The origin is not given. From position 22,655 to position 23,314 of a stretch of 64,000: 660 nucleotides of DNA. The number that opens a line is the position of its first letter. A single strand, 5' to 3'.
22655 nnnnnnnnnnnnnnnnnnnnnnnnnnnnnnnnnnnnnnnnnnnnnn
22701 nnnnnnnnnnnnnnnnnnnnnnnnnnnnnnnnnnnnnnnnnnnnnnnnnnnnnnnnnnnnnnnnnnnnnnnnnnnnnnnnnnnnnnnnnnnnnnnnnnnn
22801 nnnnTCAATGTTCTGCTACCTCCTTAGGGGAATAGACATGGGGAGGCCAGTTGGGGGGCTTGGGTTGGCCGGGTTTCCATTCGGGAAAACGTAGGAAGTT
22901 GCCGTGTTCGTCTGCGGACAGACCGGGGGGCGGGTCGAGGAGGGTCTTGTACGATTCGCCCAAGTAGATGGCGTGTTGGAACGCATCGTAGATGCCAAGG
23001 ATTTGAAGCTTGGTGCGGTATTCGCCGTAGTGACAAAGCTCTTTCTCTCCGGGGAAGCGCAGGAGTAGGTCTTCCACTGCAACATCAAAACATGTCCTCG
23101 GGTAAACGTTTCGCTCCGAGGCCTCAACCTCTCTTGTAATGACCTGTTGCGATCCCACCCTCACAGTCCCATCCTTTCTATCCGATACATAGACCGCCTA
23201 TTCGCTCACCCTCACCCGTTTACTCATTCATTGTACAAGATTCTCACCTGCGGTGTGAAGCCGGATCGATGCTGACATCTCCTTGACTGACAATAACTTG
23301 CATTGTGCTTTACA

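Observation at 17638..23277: Same promoter plus 119-aa leader ORF duplicated in front of two unrelated cargo genes: candidate modular defence/accessory system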

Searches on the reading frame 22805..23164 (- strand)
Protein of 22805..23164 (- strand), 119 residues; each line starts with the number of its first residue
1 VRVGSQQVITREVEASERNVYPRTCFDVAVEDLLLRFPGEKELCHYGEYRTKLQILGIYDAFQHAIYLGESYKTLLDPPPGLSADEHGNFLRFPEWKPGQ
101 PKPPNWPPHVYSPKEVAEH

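Call 5: search_protein_families(library=pfam, proteins=[window:22805-23164:-], max_evalue=0.1)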
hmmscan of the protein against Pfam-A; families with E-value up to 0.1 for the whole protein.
window:22805-23164:- (119 aa): 0 families

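Call 10: search_protein_families(library=padloc, proteins=[window:22805-23164:-], max_evalue=0.1)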
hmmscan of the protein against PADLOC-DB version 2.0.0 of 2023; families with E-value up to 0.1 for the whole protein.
window:22805-23164:- (119 aa): 0 families

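Call 11: search_protein_families(library=ncbifam, proteins=[window:22805-23164:-], max_evalue=0.1)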
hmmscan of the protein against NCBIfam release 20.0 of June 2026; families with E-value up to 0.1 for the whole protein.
window:22805-23164:- (119 aa): 0 families

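Call 12: find_homologous_proteins(query=window:22805-23164:-, max_evalue=0.001)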
Query window:22805-23164:- (119 aa): 27 proteins with E <= 0.001 among 32 candidates.
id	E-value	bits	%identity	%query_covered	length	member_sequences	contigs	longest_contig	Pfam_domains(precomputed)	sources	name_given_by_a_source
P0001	2.2e-74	265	96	100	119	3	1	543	-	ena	-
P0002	3.7e-51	190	75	98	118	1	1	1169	-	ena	-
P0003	1.2e-46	176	79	86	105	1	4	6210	-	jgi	-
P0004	1.8e-40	156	78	74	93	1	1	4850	-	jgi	jgi:hypothetical protein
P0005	2.3e-32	130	75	66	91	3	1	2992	-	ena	-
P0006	3.5e-31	126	64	88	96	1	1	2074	-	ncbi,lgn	-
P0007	2.6e-29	120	74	61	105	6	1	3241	-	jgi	-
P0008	1.1e-26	111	66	64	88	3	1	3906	-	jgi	jgi:hypothetical protein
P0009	3.5e-26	110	50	95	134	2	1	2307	-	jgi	-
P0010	1.0e-25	108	67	66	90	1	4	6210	-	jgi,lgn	-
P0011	1.8e-25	107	63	64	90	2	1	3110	-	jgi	jgi:hypothetical protein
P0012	9.1e-24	102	57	75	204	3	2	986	-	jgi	-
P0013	1.1e-22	98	57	72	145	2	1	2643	-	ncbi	-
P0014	1.2e-22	98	57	79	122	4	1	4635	-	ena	-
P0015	1.4e-22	98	54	74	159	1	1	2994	-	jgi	jgi:hypothetical protein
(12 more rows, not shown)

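Call 15: find_encoding_contigs(protein=P0003, flank=6000, max_places=4)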
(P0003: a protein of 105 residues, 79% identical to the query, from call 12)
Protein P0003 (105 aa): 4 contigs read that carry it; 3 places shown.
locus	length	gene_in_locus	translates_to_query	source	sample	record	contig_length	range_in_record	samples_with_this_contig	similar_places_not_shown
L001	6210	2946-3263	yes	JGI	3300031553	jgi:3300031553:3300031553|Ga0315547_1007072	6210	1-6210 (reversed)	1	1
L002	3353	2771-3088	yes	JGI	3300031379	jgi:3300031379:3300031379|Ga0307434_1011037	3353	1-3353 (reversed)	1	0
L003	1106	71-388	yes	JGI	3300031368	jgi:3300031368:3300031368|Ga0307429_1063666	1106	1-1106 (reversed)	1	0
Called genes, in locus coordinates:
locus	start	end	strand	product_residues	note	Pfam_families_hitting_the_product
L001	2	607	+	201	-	?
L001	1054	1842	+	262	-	PF22557:DuOB (faint)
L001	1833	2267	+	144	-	PF04343:DUF488 (faint), PF22751:DUF488-N3a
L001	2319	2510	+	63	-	-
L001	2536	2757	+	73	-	PF06250:YhcG_C (weak)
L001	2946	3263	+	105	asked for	-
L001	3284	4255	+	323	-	-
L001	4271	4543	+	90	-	-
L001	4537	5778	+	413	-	-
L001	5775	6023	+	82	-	-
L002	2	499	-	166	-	?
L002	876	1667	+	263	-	PF22557:DuOB (faint)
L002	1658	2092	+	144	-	PF04343:DUF488 (faint), PF22751:DUF488-N3a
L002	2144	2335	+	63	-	-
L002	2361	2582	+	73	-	PF06250:YhcG_C (weak)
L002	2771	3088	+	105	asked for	-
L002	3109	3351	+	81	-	?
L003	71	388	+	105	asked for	-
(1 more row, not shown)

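Call 16: find_encoding_contigs(protein=window:22805-23164:-, flank=10000, max_places=6)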
Protein window:22805-23164:- (119 aa): 1 contig read that carries it; 1 place shown.
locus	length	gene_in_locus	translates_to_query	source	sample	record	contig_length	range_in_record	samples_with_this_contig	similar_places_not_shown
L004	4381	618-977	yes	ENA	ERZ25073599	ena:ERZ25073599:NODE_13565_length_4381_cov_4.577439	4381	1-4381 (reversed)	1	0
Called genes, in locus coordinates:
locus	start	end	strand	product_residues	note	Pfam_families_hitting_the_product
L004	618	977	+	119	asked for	-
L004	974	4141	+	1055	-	PF00580:UvrD-helicase, PF13245:AAA_19, PF13538:UvrD_C_2 (faint), PF13361:UvrD_C, PF21247:Fic-like_C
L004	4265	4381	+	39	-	?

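Call 20: search_protein_representatives(protein=window:22805-23164:-)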
Query: 119 residues. Proteins with E-value up to 0.001 (for the whole library): 402; up to 1e-10: 52; up to 1e-30: 1. The best 150 are listed.
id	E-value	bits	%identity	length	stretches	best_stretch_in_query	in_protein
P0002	1.2e-51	190.2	78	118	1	1-117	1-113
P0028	1.0e-23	99.9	64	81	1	40-118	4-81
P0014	3.9e-23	98.0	64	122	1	40-116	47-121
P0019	2.3e-21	92.3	74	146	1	59-119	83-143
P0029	2.9e-21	91.9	55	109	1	29-114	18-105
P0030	4.6e-21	91.3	53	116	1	30-114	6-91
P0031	1.2e-19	86.7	55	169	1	24-115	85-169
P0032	2.4e-18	82.5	52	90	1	45-117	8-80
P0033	1.2e-17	80.2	52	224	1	45-119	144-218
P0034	3.2e-17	78.9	56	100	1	50-115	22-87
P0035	3.8e-17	78.6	69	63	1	68-119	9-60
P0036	3.5e-16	75.5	49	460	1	39-116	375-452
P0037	4.1e-16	75.3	59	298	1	36-115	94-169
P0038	8.8e-16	74.2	66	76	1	1-59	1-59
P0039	3.9e-15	72.1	53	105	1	40-117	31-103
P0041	1.0e-14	70.7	48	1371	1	40-118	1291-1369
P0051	5.2e-13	65.3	55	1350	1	40-114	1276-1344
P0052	5.9e-13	65.1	52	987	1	33-117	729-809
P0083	3.6e-10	56.1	47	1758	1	36-115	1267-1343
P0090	5.8e-10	55.4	49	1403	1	42-114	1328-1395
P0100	1.4e-09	54.1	46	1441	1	22-115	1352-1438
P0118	6.9e-09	51.9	37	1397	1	38-113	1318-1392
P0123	8.2e-09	51.7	46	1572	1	23-97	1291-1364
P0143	5.2e-08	49.1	41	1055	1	39-113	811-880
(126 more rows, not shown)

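Call 21: search_protein_families(library=pfam, proteins=[P0041, P0051, P0100, P0083, P0123, P0052, P0143], max_evalue=0.001)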
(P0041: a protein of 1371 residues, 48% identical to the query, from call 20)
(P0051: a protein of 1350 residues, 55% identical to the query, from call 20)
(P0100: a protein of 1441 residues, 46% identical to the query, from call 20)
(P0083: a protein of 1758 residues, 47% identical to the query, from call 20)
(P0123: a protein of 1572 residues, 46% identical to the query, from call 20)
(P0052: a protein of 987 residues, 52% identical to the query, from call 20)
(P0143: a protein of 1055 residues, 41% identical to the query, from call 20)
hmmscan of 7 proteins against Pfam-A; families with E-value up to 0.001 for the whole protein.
P0041 (1371 aa): 4 families
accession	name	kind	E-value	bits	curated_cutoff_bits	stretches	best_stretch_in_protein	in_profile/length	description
PF07669.17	Eco57I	-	2.6e-18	67.1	25.3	1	548-791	2-93/171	Eco57I restriction-modification methylase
PF02384.22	N6_Mtase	-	8.5e-09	35.6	20.4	1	449-571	17-102/311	N-6 DNA Methylase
PF20473.4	MmeI_Mtase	-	2.6e-08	33.8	27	1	492-569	15-85/259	MmeI, DNA-methyltransferase domain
PF01170.24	UPF0020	-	0.00019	21.7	22.3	0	498-564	30-94/197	RMKL-like, methyltransferase domain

P0051 (1350 aa): 4 families
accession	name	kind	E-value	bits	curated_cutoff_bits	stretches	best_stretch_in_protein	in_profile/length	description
PF07669.17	Eco57I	-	3.7e-19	69.9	25.3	1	540-784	1-93/171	Eco57I restriction-modification methylase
PF02384.22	N6_Mtase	-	1.2e-09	38.4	20.4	1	448-562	20-100/311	N-6 DNA Methylase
PF20473.4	MmeI_Mtase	-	5.9e-07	29.4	27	1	486-562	16-85/259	MmeI, DNA-methyltransferase domain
PF01170.24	UPF0020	-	0.00014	22.1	22.3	1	470-556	11-93/197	RMKL-like, methyltransferase domain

P0100 (1441 aa): 4 families
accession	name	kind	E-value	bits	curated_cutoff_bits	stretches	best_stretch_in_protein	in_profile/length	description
PF07669.17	Eco57I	-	2.1e-12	47.9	25.3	1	615-878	2-96/171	Eco57I restriction-modification methylase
PF20473.4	MmeI_Mtase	-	6.5e-08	32.5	27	1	561-635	17-84/259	MmeI, DNA-methyltransferase domain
PF02384.22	N6_Mtase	-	1.1e-06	28.6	20.4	0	565-639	48-103/311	N-6 DNA Methylase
PF01170.24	UPF0020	-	0.00077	19.7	22.3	0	564-631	29-94/197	RMKL-like, methyltransferase domain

P0083 (1758 aa): 3 families
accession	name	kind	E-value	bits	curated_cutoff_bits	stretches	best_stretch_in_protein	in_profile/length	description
PF07669.17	Eco57I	-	4.1e-23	82.8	25.3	2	561-799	1-90/171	Eco57I restriction-modification methylase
PF02384.22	N6_Mtase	-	1.3e-09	38.3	20.4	1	453-585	15-102/311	N-6 DNA Methylase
PF20473.4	MmeI_Mtase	-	1.1e-06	28.5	27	1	500-583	9-85/259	MmeI, DNA-methyltransferase domain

P0123 (1572 aa): 3 families
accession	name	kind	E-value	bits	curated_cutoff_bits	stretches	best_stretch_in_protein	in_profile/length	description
PF07669.17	Eco57I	-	1.8e-21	77.5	25.3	2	566-813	2-99/171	Eco57I restriction-modification methylase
PF02384.22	N6_Mtase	-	3.5e-10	40.2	20.4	1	463-588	13-101/311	N-6 DNA Methylase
PF20473.4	MmeI_Mtase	-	1.7e-07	31.1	27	1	510-587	15-85/259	MmeI, DNA-methyltransferase domain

P0052 (987 aa): 1 family
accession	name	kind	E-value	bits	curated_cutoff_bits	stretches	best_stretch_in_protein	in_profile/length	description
PF07669.17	Eco57I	-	5.3e-12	46.6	25.3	1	1-243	11-94/171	Eco57I restriction-modification methylase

P0143 (1055 aa): 3 families
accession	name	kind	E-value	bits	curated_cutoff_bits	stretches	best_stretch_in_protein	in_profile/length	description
PF07669.17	Eco57I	-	1.1e-17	65.1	25.3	1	62-312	2-102/171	Eco57I restriction-modification methylase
PF02384.22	N6_Mtase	-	6.6e-08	32.7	20.4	1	12-84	48-101/311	N-6 DNA Methylase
PF20473.4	MmeI_Mtase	-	2.4e-07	30.6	27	1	6-83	15-85/259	MmeI, DNA-methyltransferase domain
